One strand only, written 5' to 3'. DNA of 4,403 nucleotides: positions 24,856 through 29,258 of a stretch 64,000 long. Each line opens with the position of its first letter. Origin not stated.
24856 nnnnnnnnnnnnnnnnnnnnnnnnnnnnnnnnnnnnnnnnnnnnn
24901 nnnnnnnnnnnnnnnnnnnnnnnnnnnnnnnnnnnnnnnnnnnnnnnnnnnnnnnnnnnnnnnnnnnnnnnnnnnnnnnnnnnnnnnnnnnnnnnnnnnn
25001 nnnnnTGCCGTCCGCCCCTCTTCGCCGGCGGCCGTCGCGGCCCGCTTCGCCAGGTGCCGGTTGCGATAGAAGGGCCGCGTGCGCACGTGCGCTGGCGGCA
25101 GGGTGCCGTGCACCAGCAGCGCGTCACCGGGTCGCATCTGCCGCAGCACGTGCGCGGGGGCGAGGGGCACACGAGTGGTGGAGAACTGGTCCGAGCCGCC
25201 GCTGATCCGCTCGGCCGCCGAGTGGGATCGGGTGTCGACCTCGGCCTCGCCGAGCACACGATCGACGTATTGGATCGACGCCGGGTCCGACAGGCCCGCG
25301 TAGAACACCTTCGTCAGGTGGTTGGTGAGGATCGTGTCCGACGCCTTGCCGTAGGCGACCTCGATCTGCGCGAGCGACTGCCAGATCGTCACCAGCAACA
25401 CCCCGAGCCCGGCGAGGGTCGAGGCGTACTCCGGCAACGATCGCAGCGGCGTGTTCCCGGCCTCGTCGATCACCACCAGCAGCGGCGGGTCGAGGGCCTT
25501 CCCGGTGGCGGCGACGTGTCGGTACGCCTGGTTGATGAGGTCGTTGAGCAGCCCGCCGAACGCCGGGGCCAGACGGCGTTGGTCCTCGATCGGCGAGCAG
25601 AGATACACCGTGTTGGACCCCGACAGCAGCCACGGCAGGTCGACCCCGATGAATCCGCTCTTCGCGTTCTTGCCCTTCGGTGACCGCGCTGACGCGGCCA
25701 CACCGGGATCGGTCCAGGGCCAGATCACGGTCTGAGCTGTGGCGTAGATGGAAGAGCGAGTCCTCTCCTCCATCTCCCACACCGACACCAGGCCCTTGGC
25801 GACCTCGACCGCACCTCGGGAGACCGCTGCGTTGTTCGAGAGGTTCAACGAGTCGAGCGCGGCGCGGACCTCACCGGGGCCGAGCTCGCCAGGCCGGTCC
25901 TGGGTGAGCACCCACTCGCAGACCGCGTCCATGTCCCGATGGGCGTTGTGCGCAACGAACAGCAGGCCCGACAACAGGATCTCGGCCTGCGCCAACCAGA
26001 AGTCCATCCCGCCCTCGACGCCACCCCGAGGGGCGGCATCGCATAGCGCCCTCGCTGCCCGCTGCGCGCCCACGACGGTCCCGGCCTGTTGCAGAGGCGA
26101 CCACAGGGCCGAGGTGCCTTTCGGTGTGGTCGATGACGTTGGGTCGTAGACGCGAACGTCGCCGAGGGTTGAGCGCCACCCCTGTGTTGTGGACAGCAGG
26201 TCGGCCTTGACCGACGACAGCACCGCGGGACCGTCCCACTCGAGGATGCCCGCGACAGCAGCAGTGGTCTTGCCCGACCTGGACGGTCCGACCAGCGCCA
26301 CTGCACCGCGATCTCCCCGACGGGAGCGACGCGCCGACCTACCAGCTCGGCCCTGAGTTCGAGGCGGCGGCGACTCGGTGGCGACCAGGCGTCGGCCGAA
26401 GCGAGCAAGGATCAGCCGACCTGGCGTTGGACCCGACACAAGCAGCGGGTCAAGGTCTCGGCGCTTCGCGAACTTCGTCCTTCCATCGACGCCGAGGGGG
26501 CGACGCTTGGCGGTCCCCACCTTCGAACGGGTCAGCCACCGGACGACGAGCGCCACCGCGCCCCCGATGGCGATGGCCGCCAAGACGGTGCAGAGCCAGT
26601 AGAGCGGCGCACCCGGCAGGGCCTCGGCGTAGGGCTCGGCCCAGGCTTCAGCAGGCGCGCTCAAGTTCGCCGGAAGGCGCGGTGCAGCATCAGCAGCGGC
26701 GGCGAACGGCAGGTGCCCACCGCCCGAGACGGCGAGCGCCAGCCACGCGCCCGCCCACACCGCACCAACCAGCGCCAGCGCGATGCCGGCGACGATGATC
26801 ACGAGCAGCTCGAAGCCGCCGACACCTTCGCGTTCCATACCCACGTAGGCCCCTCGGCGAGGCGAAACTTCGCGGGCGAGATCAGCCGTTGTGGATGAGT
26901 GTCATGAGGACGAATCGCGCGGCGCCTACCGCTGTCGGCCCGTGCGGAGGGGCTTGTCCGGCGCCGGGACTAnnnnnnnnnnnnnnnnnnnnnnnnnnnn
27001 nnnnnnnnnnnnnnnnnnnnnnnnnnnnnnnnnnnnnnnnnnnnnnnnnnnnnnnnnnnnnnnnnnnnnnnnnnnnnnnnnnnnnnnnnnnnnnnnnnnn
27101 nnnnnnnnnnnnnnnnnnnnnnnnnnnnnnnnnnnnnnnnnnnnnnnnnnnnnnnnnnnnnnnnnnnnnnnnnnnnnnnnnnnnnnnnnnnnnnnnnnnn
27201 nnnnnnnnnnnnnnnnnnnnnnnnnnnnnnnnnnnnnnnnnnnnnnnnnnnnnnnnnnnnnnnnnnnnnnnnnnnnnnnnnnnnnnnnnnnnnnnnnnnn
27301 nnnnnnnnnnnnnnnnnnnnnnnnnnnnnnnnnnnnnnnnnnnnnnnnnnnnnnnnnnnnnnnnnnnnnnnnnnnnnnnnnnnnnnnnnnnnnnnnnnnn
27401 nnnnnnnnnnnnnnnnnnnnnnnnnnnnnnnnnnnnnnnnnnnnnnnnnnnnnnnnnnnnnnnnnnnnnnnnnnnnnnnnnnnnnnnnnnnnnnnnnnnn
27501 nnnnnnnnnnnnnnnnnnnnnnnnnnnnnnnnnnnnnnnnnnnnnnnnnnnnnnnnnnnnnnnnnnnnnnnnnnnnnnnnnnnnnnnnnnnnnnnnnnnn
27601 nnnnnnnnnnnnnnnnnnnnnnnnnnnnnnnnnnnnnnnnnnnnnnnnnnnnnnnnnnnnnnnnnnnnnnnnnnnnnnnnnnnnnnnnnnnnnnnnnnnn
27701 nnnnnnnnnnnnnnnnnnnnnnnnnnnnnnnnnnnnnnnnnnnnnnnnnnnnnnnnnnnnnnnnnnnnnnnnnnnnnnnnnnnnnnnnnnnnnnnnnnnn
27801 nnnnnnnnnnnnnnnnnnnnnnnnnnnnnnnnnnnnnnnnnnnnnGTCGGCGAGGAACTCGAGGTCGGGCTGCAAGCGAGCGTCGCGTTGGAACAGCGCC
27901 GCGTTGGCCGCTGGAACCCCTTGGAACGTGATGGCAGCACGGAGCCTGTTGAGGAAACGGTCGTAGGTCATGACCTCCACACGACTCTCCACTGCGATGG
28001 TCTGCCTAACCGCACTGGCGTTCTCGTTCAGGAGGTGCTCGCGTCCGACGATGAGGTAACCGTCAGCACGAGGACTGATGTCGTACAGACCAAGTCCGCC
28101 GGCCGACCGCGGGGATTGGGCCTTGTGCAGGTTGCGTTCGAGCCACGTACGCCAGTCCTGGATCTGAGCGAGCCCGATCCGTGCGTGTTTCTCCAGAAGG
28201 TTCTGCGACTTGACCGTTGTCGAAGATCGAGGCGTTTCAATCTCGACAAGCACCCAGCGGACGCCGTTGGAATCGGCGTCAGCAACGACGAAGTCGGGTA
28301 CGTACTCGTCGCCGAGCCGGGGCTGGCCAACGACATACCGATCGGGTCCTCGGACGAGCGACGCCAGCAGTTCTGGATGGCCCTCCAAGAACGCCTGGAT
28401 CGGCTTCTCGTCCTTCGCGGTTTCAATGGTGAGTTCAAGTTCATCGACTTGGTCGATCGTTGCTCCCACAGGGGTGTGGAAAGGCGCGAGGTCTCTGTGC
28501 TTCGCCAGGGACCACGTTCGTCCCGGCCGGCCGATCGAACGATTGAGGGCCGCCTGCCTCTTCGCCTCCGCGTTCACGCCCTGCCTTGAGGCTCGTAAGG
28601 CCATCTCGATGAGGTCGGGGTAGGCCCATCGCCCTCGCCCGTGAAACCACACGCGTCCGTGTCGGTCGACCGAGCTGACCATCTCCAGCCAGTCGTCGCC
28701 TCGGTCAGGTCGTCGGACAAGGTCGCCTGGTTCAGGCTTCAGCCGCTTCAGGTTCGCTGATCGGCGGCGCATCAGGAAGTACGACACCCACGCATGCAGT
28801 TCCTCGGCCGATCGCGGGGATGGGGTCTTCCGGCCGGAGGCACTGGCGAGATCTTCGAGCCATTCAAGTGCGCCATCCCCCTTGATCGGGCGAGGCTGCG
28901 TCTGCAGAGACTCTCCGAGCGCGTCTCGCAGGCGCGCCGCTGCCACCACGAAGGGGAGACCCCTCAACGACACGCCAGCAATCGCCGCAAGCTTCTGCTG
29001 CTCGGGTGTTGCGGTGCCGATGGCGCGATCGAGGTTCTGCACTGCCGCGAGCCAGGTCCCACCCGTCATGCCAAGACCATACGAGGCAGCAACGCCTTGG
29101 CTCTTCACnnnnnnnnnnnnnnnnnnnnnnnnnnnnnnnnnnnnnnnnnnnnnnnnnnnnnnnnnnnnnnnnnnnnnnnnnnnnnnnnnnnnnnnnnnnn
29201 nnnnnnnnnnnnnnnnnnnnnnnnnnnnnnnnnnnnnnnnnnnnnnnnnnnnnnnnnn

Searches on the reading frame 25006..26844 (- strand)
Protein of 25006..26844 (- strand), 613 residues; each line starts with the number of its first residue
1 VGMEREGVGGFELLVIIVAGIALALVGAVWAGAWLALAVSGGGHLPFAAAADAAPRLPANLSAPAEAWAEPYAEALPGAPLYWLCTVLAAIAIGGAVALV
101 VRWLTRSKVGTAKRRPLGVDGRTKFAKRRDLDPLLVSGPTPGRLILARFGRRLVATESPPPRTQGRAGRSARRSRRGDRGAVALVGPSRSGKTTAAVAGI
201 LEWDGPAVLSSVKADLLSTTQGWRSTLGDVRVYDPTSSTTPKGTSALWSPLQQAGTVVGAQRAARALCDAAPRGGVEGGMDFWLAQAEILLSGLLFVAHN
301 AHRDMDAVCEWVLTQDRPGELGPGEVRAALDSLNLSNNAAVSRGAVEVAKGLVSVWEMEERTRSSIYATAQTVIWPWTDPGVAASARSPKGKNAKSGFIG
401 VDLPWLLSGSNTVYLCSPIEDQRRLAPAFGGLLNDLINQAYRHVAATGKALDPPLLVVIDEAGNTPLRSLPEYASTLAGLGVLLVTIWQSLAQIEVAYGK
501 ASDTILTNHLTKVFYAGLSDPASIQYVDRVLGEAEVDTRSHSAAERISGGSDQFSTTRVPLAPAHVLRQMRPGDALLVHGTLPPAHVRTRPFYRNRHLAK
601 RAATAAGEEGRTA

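Call 44: search_protein_families(library=pfam, proteins=[window:25006-26844:-], max_evalue=0.001)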
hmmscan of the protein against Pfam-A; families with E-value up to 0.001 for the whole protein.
window:25006-26844:- (613 aa): 3 families
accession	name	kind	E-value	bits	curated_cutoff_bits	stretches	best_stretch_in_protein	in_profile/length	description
PF02534.20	T4SS-DNA_transf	-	1.9e-29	103.3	20.1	1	173-601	38-454/468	Type IV secretory system Conjugative DNA transfer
PF12696.13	TraG-D_C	-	8.3e-19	68.2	22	1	454-571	1-125/126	TraM recognition site of TraD and TraG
PF10412.15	TrwB_AAD_bind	-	2.9e-06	26.9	20.5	1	432-544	223-336/387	Type IV secretion-system coupling protein DNA-binding domain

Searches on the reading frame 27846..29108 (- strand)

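Call 44: search_protein_families(library=pfam, proteins=[window:27846-29108:-], max_evalue=0.001)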
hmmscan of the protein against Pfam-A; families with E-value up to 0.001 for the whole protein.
window:27846-29108:- (421 aa): 1 family
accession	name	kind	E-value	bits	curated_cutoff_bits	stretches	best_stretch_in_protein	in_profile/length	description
PF14082.12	SduA_C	-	1.4e-14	55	27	1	232-386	2-159/159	Shedu protein SduA, C-terminal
